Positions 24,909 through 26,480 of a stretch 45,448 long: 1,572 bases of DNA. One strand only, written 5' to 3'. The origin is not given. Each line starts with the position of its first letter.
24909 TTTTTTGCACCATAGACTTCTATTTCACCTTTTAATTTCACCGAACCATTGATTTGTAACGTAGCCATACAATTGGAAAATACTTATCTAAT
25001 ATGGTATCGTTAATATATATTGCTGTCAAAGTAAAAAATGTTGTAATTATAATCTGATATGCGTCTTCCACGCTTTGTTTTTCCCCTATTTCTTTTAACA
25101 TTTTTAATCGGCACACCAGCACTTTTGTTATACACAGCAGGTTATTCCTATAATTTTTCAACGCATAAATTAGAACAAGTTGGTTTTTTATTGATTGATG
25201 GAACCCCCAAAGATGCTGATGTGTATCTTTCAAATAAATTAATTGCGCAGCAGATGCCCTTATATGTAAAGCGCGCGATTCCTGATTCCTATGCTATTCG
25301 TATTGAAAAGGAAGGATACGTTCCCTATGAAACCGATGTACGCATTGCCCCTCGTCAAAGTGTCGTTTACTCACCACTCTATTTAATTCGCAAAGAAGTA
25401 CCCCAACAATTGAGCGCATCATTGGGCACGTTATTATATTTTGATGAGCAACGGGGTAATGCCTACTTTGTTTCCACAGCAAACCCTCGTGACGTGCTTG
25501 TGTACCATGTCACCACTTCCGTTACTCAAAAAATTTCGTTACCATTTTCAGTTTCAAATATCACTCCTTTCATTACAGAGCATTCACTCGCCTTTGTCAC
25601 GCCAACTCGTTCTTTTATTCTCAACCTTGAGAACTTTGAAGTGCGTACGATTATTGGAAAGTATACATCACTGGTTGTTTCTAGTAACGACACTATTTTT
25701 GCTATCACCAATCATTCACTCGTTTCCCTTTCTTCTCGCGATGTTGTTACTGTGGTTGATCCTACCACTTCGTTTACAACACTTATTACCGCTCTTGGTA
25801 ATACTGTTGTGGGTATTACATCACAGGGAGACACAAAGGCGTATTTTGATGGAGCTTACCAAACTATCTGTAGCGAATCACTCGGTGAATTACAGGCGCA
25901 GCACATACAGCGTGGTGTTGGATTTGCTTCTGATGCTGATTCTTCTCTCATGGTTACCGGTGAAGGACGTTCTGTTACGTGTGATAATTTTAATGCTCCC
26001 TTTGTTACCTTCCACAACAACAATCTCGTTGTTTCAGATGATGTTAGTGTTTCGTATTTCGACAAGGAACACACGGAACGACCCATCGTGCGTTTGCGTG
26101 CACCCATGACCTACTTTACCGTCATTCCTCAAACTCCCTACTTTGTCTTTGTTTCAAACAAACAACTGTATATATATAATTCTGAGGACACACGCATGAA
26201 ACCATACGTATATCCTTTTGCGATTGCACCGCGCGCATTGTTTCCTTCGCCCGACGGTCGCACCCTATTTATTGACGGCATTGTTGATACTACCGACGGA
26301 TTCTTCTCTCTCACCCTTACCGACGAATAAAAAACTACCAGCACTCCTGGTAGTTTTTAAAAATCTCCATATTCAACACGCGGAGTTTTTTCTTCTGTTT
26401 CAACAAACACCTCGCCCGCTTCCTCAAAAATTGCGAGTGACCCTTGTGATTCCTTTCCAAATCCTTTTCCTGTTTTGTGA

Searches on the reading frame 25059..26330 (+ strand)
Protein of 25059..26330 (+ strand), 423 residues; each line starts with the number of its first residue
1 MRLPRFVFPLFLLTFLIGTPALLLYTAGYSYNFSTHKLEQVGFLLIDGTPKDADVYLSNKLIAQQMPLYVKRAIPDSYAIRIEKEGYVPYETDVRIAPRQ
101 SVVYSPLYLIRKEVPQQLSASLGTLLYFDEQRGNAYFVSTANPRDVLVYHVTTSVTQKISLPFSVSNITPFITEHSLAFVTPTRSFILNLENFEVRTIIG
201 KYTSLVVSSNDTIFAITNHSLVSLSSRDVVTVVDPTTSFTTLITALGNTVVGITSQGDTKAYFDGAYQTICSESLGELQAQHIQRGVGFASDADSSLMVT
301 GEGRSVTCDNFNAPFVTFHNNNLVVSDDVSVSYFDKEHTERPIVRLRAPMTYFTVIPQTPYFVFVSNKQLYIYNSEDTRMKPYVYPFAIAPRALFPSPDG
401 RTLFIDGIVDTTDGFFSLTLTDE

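Call 40: search_protein_families(library=pfam, proteins=[window:25059-26330:+], max_evalue=0.0001)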
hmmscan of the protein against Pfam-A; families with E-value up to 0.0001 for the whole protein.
window:25059-26330:+ (423 aa): 1 family
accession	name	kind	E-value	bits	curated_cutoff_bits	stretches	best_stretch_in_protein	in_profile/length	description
PF08308.17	PEGA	-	3.5e-05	24.1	20.8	1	44-101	4-60/71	PEGA domain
